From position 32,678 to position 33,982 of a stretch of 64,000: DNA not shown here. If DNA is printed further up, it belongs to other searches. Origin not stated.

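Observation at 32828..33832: Stand-alone AsnRS catalytic core lacking the anticodon-binding domain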

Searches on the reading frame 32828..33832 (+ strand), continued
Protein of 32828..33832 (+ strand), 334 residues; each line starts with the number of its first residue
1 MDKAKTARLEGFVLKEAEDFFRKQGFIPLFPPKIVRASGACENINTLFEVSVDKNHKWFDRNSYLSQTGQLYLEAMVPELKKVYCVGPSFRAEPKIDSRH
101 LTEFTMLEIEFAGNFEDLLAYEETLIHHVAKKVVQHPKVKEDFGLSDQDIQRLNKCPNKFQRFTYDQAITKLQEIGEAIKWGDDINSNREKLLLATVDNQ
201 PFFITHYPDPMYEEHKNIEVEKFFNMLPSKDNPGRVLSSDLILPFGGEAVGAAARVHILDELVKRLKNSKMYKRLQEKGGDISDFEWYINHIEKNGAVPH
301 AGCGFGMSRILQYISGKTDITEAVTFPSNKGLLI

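Call 46: find_encoding_contigs(protein=P0172, flank=8000, max_places=3)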
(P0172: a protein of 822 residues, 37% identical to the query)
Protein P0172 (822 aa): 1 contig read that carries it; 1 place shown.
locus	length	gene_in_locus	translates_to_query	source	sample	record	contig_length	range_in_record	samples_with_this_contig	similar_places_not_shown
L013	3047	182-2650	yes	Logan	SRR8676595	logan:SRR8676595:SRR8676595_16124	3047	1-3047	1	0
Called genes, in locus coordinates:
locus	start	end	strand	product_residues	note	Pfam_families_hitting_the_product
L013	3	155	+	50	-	?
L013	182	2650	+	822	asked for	PF00152:tRNA-synt_2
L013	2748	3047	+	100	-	?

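Call 48: find_related_loci(query=window:32828-33832:+, collection=genome_contigs, flank=10000)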
Query window:32828-33832:+ (334 aa) in genome_contigs; peptide patterns used: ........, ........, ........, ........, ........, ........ (x = any residue, [..] = any of these).
143 stretches matched a pattern; 54 encode a relative of the query (tblastn E <= 1e-3); 53 distinct loci.
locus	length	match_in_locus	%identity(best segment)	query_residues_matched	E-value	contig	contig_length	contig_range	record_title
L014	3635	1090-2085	87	3-334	0e+0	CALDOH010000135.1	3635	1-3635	MAG TPA_asm: uncultured bacterium isolate ERR2206790_bin.27_CONCOCT_v1.1_MAG genome assembly, contig: ERZ890879.6951, wh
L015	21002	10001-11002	85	1-334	0e+0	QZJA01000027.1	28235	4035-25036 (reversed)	MAG: Candidatus Parcubacteria bacterium isolate SURF_51 contig-100_2512_length_28235_read_count_3413966, whole genome sh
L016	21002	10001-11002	81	1-334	0e+0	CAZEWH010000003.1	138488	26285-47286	MAG TPA_asm: uncultured Gammaproteobacteria bacterium isolate SRP077602_co5_241 genome assembly, contig: NODE_297_length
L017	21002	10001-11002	83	1-334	0e+0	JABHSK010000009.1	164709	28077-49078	MAG: Candidatus Parcubacteria bacterium isolate SI039_bin36 k141_1298248, whole genome shotgun sequence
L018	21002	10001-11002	77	1-334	0e+0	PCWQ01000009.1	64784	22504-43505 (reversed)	MAG: Candidatus Komeilibacteria bacterium CG11_big_fil_rev_8_21_14_0_20_36_20 CG11_8_21_14_0.20_scaffold_158_c, whole ge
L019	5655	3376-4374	77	1-334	0e+0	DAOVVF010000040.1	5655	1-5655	MAG TPA_asm: Candidatus Parcubacteria bacterium isolate CSMAG_1698 CSMAG_1698_k141_3130351_length_5655_cov_6.0000, whole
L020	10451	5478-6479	67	1-334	2e-159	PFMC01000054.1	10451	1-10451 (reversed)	MAG: Candidatus Komeilibacteria bacterium CG_4_10_14_0_8_um_filter_37_78 CG_4_10_14_0.8_um_filter_scaffold_4040_c, whole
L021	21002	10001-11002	67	1-334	2e-159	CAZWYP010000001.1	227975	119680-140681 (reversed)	MAG TPA_asm: uncultured Gammaproteobacteria bacterium isolate binchicken_co16_344 genome assembly, contig: NODE_54_lengt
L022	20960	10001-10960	63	13-334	8e-142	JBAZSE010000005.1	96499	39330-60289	MAG: Patescibacteria group bacterium isolate SO_2017_GW1_166 NODE_1444_length_96499_cov_1.494864_OW334_2017, whole genom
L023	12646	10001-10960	62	13-334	8e-141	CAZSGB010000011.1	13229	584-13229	MAG TPA_asm: uncultured Gammaproteobacteria bacterium isolate SRP118108_co4_507 genome assembly, contig: NODE_4158_lengt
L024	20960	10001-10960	62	13-334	2e-140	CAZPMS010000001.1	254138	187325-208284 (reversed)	MAG TPA_asm: uncultured Gammaproteobacteria bacterium isolate SRP200020_co3_238 genome assembly, contig: NODE_14_length_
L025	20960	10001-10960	62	13-334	4e-139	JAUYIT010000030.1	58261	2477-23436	MAG: Candidatus Komeilibacteria bacterium isolate C24_metabat.bin.105 C24_k141_363125, whole genome shotgun sequence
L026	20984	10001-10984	61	8-334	3e-138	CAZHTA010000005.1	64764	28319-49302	MAG TPA_asm: uncultured Gammaproteobacteria bacterium isolate SRP272421_co2_50 genome assembly, contig: NODE_643_length_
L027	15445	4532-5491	62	13-334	5e-138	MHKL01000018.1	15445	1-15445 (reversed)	MAG: Candidatus Komeilibacteria bacterium RIFCSPLOWO2_01_FULL_45_10 rifcsplowo2_01_scaffold_27452, whole genome shotgun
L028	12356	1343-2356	57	1-334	2e-136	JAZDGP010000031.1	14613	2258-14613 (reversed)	MAG: bacterium isolate MEGAHIT-group-0.272 k141_10195042, whole genome shotgun sequence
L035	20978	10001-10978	58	8-334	1e-129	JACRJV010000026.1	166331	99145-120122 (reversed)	MAG: Candidatus Uhrbacteria bacterium isolate NC_groundwater_1838_Pr3_B-0.1um_52_12 SR-2_scaffold_141_3907637, whole gen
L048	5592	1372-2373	53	1-334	6e-121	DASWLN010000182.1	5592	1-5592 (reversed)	MAG TPA_asm: Candidatus Zixiibacteriota bacterium isolate SMAG_U2949 k141_244722, whole genome shotgun sequence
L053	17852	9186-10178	54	5-334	3e-119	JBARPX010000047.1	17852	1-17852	MAG: Candidatus Zixiibacteriota bacterium isolate MFD13424_ilm_asm_bin49 k127_177553, whole genome shotgun sequence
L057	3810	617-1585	53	13-334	2e-119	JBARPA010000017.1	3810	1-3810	MAG: Candidatus Zixiibacteriota bacterium isolate MFD13423_ilm_asm_bin54 k127_323663, whole genome shotgun sequence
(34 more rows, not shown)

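Call 58: predict_structure(alignment_id=A1)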
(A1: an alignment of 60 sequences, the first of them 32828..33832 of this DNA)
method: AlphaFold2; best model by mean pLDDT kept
length: 334 residues; sequences in the alignment: 60
mean_pLDDT: 89.1   pTM: 0.89
mean pLDDT of the five models: 89.1, 86.1, 84.8, 84.3, 82.7
residues with pLDDT >= 90: 212; 70-90: 91; 50-70: 31; < 50: 0
segments of 3 or more residues with pLDDT < 50: none
pLDDT, mean of each block of 10 residues (from residue 1): 90 98 97 76 76 81 80 92 89 65 79 97 98 98 97 97 97 96 91 95 95 78 85 94 93 92 90 88 90 92 93 93 80 58
secondary structure, 60 per line:
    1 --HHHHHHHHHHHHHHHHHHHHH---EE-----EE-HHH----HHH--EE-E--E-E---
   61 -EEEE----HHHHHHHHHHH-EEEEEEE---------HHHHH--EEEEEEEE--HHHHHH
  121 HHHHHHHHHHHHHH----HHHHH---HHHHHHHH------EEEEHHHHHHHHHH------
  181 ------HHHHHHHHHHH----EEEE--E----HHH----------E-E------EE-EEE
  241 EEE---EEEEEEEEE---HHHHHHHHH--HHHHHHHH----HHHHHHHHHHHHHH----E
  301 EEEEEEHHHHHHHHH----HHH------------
elements in order: H3-23 E62-65 H70-80 E82-88 H98-102 E105-112 H115-134 H139-143 H147-154 E161-164 H165-174 H187-197 E202-205 E238-243 E247-255 H259-267 H270-277 H282-295 E300-306 H307-315

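Call 64: search_protein_families(library=pfam, proteins=[L010:489-1691:+, L010:5148-5777:+], max_evalue=0.01)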
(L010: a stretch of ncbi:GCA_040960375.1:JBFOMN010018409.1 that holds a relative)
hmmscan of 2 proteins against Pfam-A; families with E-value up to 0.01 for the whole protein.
L010:489-1691:+ (400 aa): 1 family
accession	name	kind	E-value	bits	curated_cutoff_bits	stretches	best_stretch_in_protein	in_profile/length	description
PF25187.1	Acb3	-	0.0025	18.1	27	1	232-316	45-129/245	CBASS inhibitor Acb3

L010:5148-5777:+ (209 aa): 1 family
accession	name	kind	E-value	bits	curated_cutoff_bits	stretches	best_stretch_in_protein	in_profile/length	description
PF00156.33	Pribosyltran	-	2.3e-06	27.5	26.3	1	65-161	30-135/158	Phosphoribosyl transferase domain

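Call 65: fold_search(model_id=the predicted structure, library=pdb)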
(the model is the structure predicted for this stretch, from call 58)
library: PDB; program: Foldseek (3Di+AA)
matches with E <= 10: 908; with E <= 0.001: 657
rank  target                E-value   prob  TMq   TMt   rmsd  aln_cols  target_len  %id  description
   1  1x54                  2.4e-29  1.00  0.80  0.63   2.9       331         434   33  Crystal structure of asparaginyl-tRNA synthetase from Pyrococcus horikoshii complexed with asparaginyl-adenylate (released 2006-05-23)
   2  2xgt_B                1.5e-27  1.00  0.78  0.61   3.6       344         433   26  Asparaginyl-tRNA synthetase from Brugia malayi complexed with the sulphamoyl analogue of asparaginyl-adenylate (released 2010-12-15)
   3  2xgt_A                2.9e-27  1.00  0.78  0.62   3.6       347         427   26  Asparaginyl-tRNA synthetase from Brugia malayi complexed with the sulphamoyl analogue of asparaginyl-adenylate (released 2010-12-15)
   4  2xti_B                1.1e-26  1.00  0.79  0.62   3.1       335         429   25  Asparaginyl-tRNA synthetase from Brugia malayi complexed with ATP:Mg and L-Asp-beta-NOH adenylate:PPi:Mg (released 2010-12-15)
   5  9sh8                  2.1e-26  1.00  0.80  0.62   2.9       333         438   29  Thermus thermophilus asparaginyl-tRNA synthetase with bound sulphamoyl-analogue of asparaginyl-adenylate (AsnAMS) (released 2025-09-17)
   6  2xti_A                2.7e-26  1.00  0.78  0.60   3.5       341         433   26  Asparaginyl-tRNA synthetase from Brugia malayi complexed with ATP:Mg and L-Asp-beta-NOH adenylate:PPi:Mg (released 2010-12-15)
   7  8tc8_B                4.8e-26  1.00  0.77  0.60   3.3       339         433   26  Human asparaginyl-tRNA synthetase bound to adenosine 5'-sulfamate (released 2024-02-07)
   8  8tc8_C                6.2e-26  1.00  0.78  0.61   3.1       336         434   26  Human asparaginyl-tRNA synthetase bound to adenosine 5'-sulfamate (released 2024-02-07)
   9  9sh9_A                8.3e-26  1.00  0.78  0.61   3.3       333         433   29  Thermus thermophilus asparaginyl-tRNA synthetase dimer with bound ATP (released 2025-09-17)
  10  1x56                  1.6e-25  1.00  0.76  0.61   3.3       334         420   31  Crystal structure of asparaginyl-tRNA synthetase from Pyrococcus horikoshii (released 2006-05-23)
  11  8h53_B                1.7e-25  1.00  0.78  0.62   3.1       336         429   26  Human asparaginyl-tRNA synthetase in complex with asparagine-AMP (released 2023-10-25)
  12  8tc8_A                1.7e-25  1.00  0.77  0.60   3.3       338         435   26  Human asparaginyl-tRNA synthetase bound to adenosine 5'-sulfamate (released 2024-02-07)
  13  1b8a_A                2.4e-25  1.00  0.76  0.59   3.4       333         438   28  ASPARTYL-TRNA SYNTHETASE (released 1999-02-02)
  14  8h53_A                3.1e-25  1.00  0.78  0.62   3.2       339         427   26  Human asparaginyl-tRNA synthetase in complex with asparagine-AMP (released 2023-10-25)
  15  8h53_C                4.4e-25  1.00  0.78  0.62   3.1       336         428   26  Human asparaginyl-tRNA synthetase in complex with asparagine-AMP (released 2023-10-25)
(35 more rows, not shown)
